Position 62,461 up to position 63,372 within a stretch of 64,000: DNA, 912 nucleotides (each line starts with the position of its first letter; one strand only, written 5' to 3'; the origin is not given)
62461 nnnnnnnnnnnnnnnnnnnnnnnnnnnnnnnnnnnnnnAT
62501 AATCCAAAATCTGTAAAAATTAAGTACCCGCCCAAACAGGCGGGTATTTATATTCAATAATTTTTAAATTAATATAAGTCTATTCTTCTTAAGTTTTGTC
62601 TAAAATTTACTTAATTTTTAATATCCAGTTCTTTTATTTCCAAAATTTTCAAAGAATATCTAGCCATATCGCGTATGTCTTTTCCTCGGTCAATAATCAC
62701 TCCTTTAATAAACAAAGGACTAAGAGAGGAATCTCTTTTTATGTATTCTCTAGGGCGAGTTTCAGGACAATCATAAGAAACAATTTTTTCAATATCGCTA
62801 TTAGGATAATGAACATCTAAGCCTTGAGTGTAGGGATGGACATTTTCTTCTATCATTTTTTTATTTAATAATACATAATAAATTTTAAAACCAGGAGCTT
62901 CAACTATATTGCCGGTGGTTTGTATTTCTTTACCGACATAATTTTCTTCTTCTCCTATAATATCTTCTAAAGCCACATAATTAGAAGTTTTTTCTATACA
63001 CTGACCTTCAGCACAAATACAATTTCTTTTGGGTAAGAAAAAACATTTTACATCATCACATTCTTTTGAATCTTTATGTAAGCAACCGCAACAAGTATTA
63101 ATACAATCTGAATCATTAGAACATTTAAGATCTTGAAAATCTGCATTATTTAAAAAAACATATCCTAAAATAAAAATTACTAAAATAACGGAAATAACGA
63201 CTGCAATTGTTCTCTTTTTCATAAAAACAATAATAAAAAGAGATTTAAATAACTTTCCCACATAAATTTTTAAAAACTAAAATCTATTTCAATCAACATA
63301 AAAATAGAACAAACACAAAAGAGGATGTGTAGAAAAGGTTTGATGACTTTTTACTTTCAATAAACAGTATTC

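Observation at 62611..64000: Tandem paralogous Cys-rich proteins that share a 76-nt near-identical block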

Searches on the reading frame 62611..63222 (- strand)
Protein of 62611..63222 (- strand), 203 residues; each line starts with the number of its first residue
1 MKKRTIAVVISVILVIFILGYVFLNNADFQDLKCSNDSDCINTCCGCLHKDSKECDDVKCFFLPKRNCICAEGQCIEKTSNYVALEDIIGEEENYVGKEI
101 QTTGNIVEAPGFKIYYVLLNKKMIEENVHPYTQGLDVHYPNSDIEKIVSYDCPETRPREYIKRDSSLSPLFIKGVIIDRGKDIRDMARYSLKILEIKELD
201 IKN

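Call 6: search_protein_families(library=pfam, proteins=[window:62611-63222:-], max_evalue=1)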
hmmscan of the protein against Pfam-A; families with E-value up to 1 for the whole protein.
window:62611-63222:- (203 aa): 0 families

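Call 8: find_encoding_contigs(protein=window:62611-63222:-, flank=10000, max_places=6)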
Protein window:62611-63222:- (203 aa): no gene with exactly this product is on record in the collection.

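Call 9: find_homologous_proteins(query=window:62611-63222:-, max_evalue=0.01)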
Query window:62611-63222:- (203 aa): 3 proteins with E <= 0.01 among 308 candidates.
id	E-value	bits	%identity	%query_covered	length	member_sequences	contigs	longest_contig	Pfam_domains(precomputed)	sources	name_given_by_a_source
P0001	1.7e-132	457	100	100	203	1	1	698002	-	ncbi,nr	ncbi:MAG: hypothetical protein U5L76_05435 [Patescibacteria group bacterium]|nr:hypothetical protein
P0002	2.6e-65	238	56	97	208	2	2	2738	-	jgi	-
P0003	1.3e-9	56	61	30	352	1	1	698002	PF18933.7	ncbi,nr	ncbi:MAG: PsbP-related protein [Patescibacteria group bacterium]|nr:PsbP-related protein [Patescibac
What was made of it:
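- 62611..63222 (-): Gene A: a 203-aa protein with an N-terminal membrane anchor, the ten-Cys module and an orphan ~125-aa C-terminal domain. The stop codon is 62611-62613. Its only full-length relative is P0002, at 56% identity (call 9).
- On PsbP_2 (PF18933), for gene B's N-terminal domain only: NCBI's own annotation of P0003 is 'PsbP-related protein' (call 9).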

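Call 11: find_encoding_contigs(protein=P0003, flank=10000, max_places=4)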
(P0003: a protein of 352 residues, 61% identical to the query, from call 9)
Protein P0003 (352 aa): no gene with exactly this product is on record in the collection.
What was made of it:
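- Tried and rejected: Neither P0001 nor P0003 is in the gene-position index (calls 8, 11).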

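Call 12: find_homologous_proteins(query=P0003, max_evalue=0.01)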
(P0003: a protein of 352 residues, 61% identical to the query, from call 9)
Query P0003 (352 aa): 2 proteins with E <= 0.01 among 1918 candidates.
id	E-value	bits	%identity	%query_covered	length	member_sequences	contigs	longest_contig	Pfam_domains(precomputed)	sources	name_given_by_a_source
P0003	5.7e-237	804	100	100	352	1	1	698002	PF18933.7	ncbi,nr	ncbi:MAG: PsbP-related protein [Patescibacteria group bacterium]|nr:PsbP-related protein [Patescibac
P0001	2.9e-11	61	61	16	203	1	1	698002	-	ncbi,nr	ncbi:MAG: hypothetical protein U5L76_05435 [Patescibacteria group bacterium]|nr:hypothetical protein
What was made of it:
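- On Gene-conversion tract between paralogous segments: Only gene A has an orthologue, P0002 (calls 9, 12).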

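Call 13: search_protein_families(library=pfam, proteins=[P0003, P0002], max_evalue=1)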
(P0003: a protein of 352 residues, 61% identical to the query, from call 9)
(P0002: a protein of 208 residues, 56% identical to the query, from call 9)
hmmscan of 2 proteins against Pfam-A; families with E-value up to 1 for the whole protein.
P0003 (352 aa): 1 family
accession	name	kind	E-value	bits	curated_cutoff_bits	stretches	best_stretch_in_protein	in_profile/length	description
PF18933.6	PsbP_2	-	2.6e-06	28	27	1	12-192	2-180/184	PsbP-like protein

P0002 (208 aa): 1 family
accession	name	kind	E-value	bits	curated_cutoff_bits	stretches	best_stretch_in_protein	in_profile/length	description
PF22116.1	DUF6944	-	0.059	13.1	32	1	76-119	37-80/167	Family of unknown function (DUF6944)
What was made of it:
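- On PsbP_2 (PF18933), for gene B's N-terminal domain only: 28.0 bits, E = 2.6e-6, residues 12-192 on profile positions 2-180 of 184 (call 13).
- Closest known: PsbP_2 family. Same: Gene B's N-terminal domain matches over 180 of 184 profile positions (call 13).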

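Call 18: find_encoding_contigs(protein=P0002, flank=5000, max_places=4)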
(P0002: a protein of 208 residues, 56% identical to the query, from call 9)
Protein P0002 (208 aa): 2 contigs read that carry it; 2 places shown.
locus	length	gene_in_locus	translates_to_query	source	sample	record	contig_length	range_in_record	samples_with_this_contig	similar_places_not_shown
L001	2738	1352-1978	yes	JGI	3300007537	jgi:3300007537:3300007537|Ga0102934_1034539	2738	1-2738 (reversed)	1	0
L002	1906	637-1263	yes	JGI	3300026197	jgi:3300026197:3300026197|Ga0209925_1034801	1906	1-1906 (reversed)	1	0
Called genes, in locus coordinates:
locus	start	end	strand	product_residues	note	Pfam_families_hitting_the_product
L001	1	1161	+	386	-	?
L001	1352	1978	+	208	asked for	-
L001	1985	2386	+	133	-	-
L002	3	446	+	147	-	?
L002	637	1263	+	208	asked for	-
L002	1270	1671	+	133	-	-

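Call 25: search_solved_structures(query=P0001, max_evalue=10)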
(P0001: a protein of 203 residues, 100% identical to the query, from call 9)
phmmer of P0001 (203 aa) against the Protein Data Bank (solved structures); distinct sequences matched with E-value up to 10: 0.

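Call 26: search_solved_structures(query=P0003, max_evalue=10)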
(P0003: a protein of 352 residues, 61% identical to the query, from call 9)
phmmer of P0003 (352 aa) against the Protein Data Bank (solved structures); distinct sequences matched with E-value up to 10: 1.
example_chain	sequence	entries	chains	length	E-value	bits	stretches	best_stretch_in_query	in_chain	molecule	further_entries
9hjm_G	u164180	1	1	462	1.3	11.3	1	49-160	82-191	DUF4270 domain-containing protein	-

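Call 37: search_protein_families(library=pfam, alignment_id=A6, max_evalue=0.01)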
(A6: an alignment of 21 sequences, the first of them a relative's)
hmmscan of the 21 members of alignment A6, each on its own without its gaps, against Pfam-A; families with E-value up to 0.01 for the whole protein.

A. member 1, P0001 (203 aa): 0 families

B. families by the number of members that match (of 21 scanned): 5 families
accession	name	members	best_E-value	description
PF18933.6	PsbP_2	3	2.6e-06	PsbP-like protein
PF00254.34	FKBP_C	1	1.1e-37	FKBP-type peptidyl-prolyl cis-trans isomerase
PF20251.4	Big_14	1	3e-05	Bacterial Ig-like domain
PF03413.25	PepSY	1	0.0001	Peptidase propeptide and YPEB domain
PF25187.1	Acb3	1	0.0024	CBASS inhibitor Acb3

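Call 38: search_protein_families(library=ncbifam, proteins=[P0001, P0003], max_evalue=0.1)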
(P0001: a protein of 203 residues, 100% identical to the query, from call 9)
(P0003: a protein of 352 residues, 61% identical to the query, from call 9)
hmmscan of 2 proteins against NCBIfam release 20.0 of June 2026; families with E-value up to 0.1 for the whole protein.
P0001 (203 aa): 1 family
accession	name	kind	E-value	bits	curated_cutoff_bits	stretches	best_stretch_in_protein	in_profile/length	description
TIGR03943.1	TIGR03943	equivalog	0.082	12.3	88.8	0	65-121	108-156/221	TIGR03943 family putative permease subunit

P0003 (352 aa): 0 families
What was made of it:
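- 62611..63222 (-): No Pfam, NCBIfam or PDB match (calls 6, 25, 38).
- Its partners are extracytoplasmic domains (calls 37, 38).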

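Call 44: predict_structure(alignment_id=A5)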
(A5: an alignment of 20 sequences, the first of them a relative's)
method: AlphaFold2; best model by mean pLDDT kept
length: 203 residues; sequences in the alignment: 20
mean_pLDDT: 56.1   pTM: 0.36
mean pLDDT of the five models: 56.1, 55.9, 55.0, 53.8, 52.7
residues with pLDDT >= 90: 40; 70-90: 26; 50-70: 38; < 50: 99
segments of 3 or more residues with pLDDT < 50: 81-171, 183-187
pLDDT, mean of each block of 10 residues (from residue 1): 88 94 66 92 90 74 83 86 36 27 28 32 36 29 30 33 42 55 49 54 47
secondary structure, 60 per line:
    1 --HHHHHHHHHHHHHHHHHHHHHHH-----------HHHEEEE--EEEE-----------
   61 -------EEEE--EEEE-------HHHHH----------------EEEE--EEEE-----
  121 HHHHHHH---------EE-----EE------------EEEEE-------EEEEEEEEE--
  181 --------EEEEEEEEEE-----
elements in order: H3-25 E40-43 E46-49 E68-71 E74-77 H85-89 E106-109 E112-115 H121-127 E158-162 E170-178 E189-198
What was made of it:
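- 63148..63216 (-): Gene A N-terminal transmembrane anchor, residues ~3-25, preceded by the positively charged residues KKR. AlphaFold predicts a helix at 3-25 with pLDDT 88-94 (call 44).
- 62614..62985 (-): Gene A C-terminal domain, residues 80-203. It is an orphan of unknown fold. The AlphaFold model is unreliable here, with pLDDT below 50 (call 44).
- The same region is confident in the full-length model (call 44).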

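Call 61: fold_search(model_id=the predicted structure, library=pdb)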
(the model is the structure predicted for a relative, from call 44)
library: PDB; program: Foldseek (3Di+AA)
matches with E <= 10: 187; with E <= 0.001: 0
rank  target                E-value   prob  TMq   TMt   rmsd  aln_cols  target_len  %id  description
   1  9pr8_A                1.6e+00  0.20  0.17  0.08   5.6        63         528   10  Crystal Structure of the Clostridiodes difficile CspC-CspA heterodimer. (released 2026-01-21)
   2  4o7j_A                1.7e+00  0.05  0.12  0.15  17.6       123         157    9  Crystal structure of CarG (released 2014-03-12)
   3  5svu_D                2.2e+00  0.44  0.20  0.30   3.9        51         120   18  Structure and kinetics of the LOV domain of ZEITLUPE determine its circadian function in Arabidopsis (released 2017-03-08)
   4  6ulg_N                2.2e+00  0.16  0.16  0.08   5.9        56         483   11  Cryo-EM structure of the FLCN-FNIP2-Rag-Ragulator complex (released 2019-11-20)
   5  5svv_D                2.3e+00  0.41  0.19  0.30   3.5        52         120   19  Structure and kinetics of the LOV domain of ZEITLUPE determine its circadian function in Arabidopsis (released 2017-03-08)
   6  5j7e_B                2.3e+00  0.15  0.14  0.23   5.1        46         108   13  hEAG PAS domain (released 2016-05-04)
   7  2kdk_MODEL_1_A        2.4e+00  0.28  0.18  0.28   4.9        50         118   10  Structure of human circadian clock protein BMAL2 C-terminal PAS domain (released 2011-04-13)
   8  5svg_A                2.6e+00  0.33  0.19  0.29   4.0        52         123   21  Structure and kinetics of the LOV domain of ZEITLUPE determine its circadian function in Arabidopsis (released 2017-03-08)
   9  4o7j_B                2.6e+00  0.04  0.13  0.15  17.7       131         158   11  Crystal structure of CarG (released 2014-03-12)
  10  5svw_C                2.7e+00  0.35  0.19  0.30   3.4        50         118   20  Light-state Structure of Arabidopsis Thaliana Zeitlupe (released 2017-03-08)
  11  4wuj_A                2.9e+00  0.18  0.17  0.23   3.5        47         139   11  Structural Biochemistry of a Fungal LOV Domain Photoreceptor Reveals an Evolutionarily Conserved Pathway Integrating B (released 2015-01-14)
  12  5svv_C                3.0e+00  0.25  0.19  0.29   3.5        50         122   20  Structure and kinetics of the LOV domain of ZEITLUPE determine its circadian function in Arabidopsis (released 2017-03-08)
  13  3bwl_B                3.2e+00  0.18  0.17  0.26   4.0        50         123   14  Crystal structure of PAS domain of HTR-like protein from Haloarcula marismortui (released 2008-01-15)
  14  9mw6_A                3.2e+00  0.16  0.15  0.07   5.1        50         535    4  Cryo-EM structure of ancestral Dicer helicase bound to 27-bp dsRNA (released 2025-03-12)
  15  7r4s_A                3.4e+00  0.23  0.18  0.26   3.2        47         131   13  Crystal structure of PpSB1-LOV-I48T mutant (dark state) (released 2022-12-21)
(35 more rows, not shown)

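Call 67: find_related_loci(query=A5, collection=metagenome_contigs, flank=6000)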
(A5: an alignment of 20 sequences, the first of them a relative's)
Query A5 (203 aa) in metagenome_contigs; peptide patterns used: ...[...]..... (x = any residue, [..] = any of these).
40 stretches matched a pattern; 4 encode a relative of the query (tblastn E <= 1e-3); 4 distinct loci.
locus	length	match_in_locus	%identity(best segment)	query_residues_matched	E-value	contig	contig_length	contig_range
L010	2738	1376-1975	56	7-203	1e-72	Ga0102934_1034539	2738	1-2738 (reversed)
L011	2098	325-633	34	6-118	3e-12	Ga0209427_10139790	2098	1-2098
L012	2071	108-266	46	21-76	3e-12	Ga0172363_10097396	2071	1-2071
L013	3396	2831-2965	46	21-70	7e-9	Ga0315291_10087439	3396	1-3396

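Call 77: find_related_loci(query=A5, collection=viral_contigs, flank=5000)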
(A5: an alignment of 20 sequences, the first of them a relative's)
Query A5 (203 aa) in viral_contigs; peptide patterns used: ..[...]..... (x = any residue, [..] = any of these).
113 stretches matched a pattern, but none encodes a relative of the query by tblastn (E <= 1e-3).
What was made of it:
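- Tried and rejected: No confirmed hit in IMG/VR (call 77).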

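Call 89: search_protein_families(library=pfam, proteins=[L001:1-1158:+, L001:1985-2383:+, L013:2768-3394:+], max_evalue=0.1)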
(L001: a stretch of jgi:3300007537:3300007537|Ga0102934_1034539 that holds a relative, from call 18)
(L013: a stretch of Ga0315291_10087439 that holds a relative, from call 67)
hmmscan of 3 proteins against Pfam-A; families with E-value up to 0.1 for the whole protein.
L001:1-1158:+ (386 aa): 0 families

L001:1985-2383:+ (133 aa): 0 families

L013:2768-3394:+ (209 aa): 0 families

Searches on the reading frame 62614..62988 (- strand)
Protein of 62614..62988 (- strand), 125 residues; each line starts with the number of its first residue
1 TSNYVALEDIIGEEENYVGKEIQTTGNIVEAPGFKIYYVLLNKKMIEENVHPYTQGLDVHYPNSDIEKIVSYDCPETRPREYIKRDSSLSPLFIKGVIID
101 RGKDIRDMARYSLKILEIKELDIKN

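Call 86: search_solved_structures(query=A7, max_evalue=10)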
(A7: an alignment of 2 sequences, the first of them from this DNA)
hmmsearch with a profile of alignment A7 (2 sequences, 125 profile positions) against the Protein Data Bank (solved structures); distinct sequences matched with E-value up to 10: 0.

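Call 87: search_protein_families(library=pfam, alignment_id=A7, max_evalue=10)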
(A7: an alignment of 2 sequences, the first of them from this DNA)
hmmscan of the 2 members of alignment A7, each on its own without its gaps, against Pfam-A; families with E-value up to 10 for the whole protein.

A. member 1, seq(125 aa): 1 family
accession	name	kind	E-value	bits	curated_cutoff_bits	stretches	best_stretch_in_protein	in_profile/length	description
PF08352.17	oligo_HPY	-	0.073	13.9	27.1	1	43-69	7-33/65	Oligopeptide/dipeptide transporter, C-terminal region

B. families by the number of members that match (of 2 scanned): 2 families
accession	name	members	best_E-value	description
PF08352.17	oligo_HPY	1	0.073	Oligopeptide/dipeptide transporter, C-terminal region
PF09340.15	NuA4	1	0.19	Histone acetyltransferase subunit NuA4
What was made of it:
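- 62614..62985 (-): No Pfam or PDB hit (calls 86, 87).
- Tried and rejected: It has no Pfam or PDB match, and the AlphaFold model is unreliable there (calls 44, 86, 87).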
